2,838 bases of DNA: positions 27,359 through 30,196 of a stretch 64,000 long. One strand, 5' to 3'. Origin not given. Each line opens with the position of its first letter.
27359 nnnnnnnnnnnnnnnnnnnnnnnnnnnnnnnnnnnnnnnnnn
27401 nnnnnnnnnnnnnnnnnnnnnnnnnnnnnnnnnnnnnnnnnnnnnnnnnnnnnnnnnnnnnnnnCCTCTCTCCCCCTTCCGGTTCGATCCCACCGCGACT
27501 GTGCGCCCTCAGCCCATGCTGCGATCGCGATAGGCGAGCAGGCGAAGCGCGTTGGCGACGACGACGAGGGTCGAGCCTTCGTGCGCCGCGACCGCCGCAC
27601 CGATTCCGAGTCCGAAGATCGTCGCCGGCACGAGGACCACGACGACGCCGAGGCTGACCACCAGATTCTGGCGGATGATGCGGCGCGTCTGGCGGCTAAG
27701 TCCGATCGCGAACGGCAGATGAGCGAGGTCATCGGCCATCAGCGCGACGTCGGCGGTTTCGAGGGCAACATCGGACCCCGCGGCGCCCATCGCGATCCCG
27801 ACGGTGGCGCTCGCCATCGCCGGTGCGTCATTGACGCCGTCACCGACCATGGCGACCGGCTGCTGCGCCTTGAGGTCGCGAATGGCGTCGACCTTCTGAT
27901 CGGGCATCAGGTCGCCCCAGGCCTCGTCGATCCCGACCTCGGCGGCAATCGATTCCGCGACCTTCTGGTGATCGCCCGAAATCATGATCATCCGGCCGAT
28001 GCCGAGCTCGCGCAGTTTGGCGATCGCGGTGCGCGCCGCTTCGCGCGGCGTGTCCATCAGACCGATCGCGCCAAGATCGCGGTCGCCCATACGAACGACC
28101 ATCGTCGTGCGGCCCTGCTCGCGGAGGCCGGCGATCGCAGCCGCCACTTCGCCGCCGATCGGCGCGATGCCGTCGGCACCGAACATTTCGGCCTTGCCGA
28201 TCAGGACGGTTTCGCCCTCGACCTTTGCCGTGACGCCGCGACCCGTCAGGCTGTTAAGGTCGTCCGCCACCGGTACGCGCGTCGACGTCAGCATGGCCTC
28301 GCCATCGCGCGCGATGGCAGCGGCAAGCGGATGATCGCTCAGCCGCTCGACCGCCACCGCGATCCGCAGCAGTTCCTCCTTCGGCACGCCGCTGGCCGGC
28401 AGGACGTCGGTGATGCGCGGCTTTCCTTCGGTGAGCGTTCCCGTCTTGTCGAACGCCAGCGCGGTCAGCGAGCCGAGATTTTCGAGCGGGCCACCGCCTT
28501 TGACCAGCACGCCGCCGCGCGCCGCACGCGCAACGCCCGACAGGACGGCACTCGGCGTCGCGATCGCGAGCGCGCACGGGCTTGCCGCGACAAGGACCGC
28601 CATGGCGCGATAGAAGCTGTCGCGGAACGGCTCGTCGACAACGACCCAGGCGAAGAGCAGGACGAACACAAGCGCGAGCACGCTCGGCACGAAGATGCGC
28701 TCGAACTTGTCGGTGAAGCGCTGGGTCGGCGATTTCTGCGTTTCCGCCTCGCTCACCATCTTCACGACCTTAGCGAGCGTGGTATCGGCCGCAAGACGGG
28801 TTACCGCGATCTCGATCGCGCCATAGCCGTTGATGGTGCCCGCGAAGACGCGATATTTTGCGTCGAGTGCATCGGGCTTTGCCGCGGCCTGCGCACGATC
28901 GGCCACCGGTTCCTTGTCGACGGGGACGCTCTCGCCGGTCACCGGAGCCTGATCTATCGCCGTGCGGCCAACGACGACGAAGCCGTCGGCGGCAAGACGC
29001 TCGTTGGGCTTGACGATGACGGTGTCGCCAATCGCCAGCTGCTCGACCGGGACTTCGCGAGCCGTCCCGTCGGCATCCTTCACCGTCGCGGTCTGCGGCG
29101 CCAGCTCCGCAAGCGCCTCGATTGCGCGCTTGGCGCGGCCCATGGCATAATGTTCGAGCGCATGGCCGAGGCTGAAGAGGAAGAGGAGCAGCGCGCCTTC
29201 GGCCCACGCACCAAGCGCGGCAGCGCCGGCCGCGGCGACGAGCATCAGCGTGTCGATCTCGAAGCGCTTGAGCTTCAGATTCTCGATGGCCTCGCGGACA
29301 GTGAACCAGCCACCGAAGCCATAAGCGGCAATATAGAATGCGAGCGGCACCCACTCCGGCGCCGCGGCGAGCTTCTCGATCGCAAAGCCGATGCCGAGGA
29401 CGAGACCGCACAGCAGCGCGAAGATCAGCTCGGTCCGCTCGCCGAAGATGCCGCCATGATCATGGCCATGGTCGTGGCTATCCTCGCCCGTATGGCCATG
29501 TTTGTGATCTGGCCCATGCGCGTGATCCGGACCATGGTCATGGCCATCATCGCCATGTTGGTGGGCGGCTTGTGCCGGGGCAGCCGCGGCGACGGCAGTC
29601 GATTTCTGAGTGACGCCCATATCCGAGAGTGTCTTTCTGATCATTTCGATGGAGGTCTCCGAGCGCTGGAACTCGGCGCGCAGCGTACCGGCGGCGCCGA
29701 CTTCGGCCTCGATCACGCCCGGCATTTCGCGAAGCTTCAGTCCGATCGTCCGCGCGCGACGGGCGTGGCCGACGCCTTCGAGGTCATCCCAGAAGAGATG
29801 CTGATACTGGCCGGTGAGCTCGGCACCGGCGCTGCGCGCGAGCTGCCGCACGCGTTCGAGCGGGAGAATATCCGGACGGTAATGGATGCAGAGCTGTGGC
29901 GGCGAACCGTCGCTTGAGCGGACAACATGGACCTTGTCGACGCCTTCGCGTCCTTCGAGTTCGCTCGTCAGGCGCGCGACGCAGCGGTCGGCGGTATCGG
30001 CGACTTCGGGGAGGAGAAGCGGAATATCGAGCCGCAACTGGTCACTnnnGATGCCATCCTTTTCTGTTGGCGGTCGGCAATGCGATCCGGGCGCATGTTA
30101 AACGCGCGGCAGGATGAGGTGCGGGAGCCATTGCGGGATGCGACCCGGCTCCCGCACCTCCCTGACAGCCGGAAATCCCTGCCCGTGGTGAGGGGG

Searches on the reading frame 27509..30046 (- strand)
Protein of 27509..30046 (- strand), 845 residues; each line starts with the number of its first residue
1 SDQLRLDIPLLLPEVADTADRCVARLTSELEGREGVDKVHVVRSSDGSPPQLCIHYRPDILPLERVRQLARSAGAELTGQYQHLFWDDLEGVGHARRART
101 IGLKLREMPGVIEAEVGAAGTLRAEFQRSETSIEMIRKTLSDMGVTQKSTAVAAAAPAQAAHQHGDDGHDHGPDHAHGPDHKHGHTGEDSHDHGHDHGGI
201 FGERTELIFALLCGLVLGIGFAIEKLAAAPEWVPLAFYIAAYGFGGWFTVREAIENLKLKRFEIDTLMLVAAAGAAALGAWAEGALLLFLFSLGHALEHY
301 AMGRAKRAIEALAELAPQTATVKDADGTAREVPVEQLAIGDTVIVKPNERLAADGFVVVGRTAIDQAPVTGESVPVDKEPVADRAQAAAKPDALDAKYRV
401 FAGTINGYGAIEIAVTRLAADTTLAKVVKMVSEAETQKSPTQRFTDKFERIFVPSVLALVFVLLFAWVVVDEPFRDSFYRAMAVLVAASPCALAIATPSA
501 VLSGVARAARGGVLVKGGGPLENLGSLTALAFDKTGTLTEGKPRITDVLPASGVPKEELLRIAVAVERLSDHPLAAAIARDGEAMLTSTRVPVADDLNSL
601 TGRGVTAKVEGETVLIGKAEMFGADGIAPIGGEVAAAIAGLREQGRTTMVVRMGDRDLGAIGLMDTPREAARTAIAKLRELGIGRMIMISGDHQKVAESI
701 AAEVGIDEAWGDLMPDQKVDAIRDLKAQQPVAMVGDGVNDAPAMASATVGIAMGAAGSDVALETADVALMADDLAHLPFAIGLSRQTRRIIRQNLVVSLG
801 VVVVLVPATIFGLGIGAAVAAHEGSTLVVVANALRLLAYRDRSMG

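Call 104: search_protein_families(library=pfam, proteins=[window:27509-30046:-], max_evalue=0.00001)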
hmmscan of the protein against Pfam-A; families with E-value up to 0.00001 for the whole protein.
window:27509-30046:- (845 aa): 2 families
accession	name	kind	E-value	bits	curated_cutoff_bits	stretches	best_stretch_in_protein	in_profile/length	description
PF00122.25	E1-E2_ATPase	-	2.9e-52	177.2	28.1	1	314-510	1-180/181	E1-E2 ATPase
PF00702.32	Hydrolase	-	7.4e-32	111.7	26.4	1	529-747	3-190/191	haloacid dehalogenase-like hydrolase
